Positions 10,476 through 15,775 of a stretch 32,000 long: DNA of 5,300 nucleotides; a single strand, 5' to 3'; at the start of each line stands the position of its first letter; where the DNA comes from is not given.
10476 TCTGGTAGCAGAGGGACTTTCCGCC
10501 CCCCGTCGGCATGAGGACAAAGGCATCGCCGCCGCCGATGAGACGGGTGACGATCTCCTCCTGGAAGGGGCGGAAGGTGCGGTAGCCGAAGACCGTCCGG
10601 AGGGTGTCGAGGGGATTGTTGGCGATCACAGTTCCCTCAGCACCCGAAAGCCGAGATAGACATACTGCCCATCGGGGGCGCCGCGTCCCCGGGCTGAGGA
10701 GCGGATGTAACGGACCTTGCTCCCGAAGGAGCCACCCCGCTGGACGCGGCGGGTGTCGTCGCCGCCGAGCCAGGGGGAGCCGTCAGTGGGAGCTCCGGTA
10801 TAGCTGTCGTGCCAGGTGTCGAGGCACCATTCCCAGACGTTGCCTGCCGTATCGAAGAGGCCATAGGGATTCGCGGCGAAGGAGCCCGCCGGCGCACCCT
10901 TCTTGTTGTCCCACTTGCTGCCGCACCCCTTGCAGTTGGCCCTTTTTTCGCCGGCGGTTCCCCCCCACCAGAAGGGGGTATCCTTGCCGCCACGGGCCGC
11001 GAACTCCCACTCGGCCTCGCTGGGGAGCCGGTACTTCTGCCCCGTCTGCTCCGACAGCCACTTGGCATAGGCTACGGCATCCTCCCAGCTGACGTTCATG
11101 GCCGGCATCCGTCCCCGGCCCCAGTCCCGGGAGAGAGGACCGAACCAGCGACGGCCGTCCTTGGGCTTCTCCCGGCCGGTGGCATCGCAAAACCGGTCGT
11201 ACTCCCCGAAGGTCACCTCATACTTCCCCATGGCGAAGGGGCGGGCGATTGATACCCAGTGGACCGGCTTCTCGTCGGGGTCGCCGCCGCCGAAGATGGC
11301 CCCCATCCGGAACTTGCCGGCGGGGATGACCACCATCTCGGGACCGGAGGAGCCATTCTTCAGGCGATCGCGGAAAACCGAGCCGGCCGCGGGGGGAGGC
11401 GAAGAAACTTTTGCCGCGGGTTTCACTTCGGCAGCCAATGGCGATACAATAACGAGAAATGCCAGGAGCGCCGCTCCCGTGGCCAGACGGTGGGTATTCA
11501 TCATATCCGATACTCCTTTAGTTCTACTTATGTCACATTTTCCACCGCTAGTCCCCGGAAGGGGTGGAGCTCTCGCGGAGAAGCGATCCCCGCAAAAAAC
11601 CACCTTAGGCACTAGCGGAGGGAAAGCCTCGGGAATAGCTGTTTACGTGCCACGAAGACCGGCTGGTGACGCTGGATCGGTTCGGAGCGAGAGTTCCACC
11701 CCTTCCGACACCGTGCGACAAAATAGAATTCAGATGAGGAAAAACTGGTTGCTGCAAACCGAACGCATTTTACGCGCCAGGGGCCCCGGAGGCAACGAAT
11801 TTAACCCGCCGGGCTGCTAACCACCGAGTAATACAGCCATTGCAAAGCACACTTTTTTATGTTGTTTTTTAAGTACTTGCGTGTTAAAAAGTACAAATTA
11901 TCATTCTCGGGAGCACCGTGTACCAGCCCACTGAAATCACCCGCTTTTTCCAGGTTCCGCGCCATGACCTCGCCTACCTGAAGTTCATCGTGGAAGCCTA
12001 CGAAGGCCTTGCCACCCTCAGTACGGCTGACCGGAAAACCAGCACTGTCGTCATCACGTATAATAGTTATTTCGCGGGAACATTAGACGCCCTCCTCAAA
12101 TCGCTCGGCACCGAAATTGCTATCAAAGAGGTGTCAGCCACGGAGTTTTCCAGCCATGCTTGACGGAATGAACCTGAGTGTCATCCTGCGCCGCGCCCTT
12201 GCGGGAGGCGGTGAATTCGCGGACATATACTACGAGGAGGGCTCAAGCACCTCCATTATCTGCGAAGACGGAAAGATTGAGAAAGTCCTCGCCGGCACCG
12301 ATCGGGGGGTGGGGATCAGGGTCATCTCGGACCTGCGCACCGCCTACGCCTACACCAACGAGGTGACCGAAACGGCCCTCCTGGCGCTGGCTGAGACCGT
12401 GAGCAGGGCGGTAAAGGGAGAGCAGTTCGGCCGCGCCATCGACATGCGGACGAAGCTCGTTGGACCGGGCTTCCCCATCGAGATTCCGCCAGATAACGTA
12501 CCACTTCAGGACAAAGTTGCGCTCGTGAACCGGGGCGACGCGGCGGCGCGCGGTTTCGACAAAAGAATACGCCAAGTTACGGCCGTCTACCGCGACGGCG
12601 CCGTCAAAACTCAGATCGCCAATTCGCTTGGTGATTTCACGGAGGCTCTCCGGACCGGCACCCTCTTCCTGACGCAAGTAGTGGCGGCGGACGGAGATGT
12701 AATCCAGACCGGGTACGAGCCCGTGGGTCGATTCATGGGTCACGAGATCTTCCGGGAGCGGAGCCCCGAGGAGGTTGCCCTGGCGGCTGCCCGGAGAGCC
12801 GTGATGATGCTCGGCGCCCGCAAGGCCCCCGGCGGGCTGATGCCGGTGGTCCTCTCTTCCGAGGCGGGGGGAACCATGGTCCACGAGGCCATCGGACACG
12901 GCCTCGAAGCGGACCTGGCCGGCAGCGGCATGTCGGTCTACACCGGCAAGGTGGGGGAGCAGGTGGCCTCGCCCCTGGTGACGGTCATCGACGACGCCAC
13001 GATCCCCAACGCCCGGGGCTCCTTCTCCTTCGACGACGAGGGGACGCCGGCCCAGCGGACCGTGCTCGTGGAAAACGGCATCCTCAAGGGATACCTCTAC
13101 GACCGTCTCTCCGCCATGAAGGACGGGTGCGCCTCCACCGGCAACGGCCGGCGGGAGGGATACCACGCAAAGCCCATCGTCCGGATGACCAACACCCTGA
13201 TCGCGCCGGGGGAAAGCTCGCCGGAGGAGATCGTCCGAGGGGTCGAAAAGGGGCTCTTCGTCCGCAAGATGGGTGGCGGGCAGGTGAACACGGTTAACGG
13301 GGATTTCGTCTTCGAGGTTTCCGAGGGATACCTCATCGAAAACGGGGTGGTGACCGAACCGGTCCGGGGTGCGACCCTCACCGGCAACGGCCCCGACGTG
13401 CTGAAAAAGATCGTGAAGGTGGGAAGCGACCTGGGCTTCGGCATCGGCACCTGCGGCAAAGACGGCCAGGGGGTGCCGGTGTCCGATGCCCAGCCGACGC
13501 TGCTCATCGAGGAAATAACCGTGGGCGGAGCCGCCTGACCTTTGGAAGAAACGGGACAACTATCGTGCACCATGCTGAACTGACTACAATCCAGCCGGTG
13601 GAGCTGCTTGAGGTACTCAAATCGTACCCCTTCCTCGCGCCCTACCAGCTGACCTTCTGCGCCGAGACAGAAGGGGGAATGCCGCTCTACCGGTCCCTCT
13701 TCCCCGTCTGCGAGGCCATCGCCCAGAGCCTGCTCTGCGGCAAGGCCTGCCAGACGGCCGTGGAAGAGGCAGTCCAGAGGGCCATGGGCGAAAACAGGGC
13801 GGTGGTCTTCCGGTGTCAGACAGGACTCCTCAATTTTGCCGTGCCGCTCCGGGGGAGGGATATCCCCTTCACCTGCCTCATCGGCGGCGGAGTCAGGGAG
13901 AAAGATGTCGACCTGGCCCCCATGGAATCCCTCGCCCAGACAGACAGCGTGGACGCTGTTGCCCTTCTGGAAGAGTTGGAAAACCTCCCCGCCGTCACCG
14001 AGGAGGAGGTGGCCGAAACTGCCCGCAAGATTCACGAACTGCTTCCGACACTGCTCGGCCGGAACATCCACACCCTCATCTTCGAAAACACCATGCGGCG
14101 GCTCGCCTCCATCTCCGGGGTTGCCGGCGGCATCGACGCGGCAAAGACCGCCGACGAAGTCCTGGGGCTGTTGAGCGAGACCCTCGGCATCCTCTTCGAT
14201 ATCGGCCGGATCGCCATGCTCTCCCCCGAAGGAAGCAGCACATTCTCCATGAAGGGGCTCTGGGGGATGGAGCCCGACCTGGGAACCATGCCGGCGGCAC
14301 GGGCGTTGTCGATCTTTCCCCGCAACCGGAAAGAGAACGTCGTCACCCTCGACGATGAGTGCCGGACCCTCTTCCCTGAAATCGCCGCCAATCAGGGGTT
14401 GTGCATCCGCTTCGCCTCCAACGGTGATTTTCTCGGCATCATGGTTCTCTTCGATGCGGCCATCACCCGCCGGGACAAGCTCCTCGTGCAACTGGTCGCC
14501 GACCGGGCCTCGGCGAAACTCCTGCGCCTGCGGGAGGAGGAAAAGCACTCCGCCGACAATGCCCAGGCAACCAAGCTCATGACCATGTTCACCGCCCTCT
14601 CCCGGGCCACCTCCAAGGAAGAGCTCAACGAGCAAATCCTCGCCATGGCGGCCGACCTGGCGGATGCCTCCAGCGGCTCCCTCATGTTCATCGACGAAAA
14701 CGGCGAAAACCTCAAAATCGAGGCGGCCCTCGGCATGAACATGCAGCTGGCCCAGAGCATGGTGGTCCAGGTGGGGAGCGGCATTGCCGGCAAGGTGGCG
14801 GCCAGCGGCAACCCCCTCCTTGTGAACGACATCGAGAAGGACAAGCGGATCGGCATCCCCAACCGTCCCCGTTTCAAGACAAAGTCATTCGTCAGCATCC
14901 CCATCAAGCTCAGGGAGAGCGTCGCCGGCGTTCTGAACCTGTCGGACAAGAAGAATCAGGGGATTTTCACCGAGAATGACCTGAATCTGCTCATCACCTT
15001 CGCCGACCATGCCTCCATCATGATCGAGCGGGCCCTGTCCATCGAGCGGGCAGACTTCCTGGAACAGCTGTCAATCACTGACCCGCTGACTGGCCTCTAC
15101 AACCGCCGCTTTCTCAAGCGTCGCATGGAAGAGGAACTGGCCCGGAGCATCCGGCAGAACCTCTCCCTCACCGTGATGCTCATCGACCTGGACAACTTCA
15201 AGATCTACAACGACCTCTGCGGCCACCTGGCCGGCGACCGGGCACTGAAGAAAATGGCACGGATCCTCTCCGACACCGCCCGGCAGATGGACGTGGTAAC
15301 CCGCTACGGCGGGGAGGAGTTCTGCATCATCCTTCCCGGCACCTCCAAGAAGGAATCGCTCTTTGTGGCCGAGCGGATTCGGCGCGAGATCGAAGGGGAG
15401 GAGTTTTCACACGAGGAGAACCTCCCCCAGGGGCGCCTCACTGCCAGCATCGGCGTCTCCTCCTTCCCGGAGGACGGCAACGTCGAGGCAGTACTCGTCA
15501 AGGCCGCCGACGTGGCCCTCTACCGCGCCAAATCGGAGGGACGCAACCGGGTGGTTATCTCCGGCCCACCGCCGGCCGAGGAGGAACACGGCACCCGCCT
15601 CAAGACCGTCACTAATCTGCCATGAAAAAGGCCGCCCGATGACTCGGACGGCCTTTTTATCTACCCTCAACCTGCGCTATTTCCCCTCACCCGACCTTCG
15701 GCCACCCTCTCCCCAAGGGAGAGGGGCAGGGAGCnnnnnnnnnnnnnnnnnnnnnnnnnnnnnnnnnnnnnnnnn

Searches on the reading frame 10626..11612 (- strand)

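Call 59: search_protein_families(library=pfam, proteins=[window:10626-11612:-])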
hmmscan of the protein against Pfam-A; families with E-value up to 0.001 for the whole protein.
window:10626-11612:- (328 aa): 1 family
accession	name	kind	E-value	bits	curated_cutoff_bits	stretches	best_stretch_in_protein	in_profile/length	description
PF03781.23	FGE-sulfatase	-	2.8e-64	217.7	23.3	1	90-326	2-255/255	Sulfatase-modifying factor enzyme 1-like domain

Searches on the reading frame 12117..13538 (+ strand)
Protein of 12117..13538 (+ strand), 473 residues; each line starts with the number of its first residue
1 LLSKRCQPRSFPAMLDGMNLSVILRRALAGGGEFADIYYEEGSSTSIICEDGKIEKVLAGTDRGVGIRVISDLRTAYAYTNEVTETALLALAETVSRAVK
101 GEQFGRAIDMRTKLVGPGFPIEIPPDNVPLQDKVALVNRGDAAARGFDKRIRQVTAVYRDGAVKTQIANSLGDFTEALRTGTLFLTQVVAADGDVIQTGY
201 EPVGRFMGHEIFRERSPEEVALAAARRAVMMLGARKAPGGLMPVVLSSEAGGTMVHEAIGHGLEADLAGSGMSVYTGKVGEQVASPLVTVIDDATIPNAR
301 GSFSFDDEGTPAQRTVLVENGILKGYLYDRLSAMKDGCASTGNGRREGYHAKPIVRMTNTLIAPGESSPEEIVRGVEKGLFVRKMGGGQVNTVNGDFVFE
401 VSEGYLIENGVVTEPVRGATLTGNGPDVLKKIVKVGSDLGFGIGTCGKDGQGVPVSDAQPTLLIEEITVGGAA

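Call 60: search_protein_families(library=pfam, proteins=[window:12117-13538:+])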
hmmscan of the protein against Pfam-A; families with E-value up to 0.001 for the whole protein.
window:12117-13538:+ (473 aa): 3 families
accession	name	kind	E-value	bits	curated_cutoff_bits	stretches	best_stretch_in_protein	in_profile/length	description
PF19289.4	PmbA_TldD_3rd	-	1.6e-78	263.3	22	1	240-471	2-220/220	PmbA/TldA metallopeptidase C-terminal domain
PF19290.4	PmbA_TldD_2nd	-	1.5e-18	67.7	20.9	1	124-232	2-109/109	PmbA/TldA metallopeptidase central domain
PF01523.21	PmbA_TldD_1st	-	4.4e-17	62.4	20.9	1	35-100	1-63/65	PmbA/TldA metallopeptidase domain 1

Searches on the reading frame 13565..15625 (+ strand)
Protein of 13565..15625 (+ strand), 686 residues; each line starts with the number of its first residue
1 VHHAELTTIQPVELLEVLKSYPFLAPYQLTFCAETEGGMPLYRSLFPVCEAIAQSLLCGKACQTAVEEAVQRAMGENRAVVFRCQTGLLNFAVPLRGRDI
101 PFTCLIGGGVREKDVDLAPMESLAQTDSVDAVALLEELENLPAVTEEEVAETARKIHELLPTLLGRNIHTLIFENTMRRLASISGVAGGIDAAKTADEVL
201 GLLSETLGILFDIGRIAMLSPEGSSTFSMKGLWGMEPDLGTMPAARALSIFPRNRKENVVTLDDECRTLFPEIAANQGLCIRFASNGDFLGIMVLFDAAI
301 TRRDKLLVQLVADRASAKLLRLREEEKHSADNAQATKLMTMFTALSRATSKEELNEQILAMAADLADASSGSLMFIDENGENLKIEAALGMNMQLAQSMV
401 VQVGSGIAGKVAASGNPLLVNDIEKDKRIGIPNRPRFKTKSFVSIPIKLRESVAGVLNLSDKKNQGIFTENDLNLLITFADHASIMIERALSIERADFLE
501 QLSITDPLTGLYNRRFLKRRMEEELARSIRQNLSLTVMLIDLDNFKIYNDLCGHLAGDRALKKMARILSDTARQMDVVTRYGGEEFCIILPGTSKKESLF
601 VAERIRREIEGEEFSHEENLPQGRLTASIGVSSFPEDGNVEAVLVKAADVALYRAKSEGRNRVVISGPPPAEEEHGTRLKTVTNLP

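Call 7: search_protein_families(library=pfam, proteins=[window:13565-15625:+])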
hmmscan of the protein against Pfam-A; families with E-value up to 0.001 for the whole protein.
window:13565-15625:+ (686 aa): 5 families
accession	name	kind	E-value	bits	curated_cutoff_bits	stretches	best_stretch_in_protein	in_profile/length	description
PF00990.26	GGDEF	-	1.7e-48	164.9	23.8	1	504-662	2-161/161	Diguanylate cyclase, GGDEF domain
PF13185.12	GAF_2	-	2.9e-18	66.8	28.6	1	349-488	2-136/136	GAF domain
PF01590.32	GAF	-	8e-17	62.5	22.4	1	352-486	3-132/133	GAF domain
PF10114.15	PocR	-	4.8e-14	52.9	23.9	1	47-159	41-153/162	Sensory domain found in PocR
PF13492.12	GAF_3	-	1.4e-13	51.8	27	1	351-489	2-129/129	GAF domain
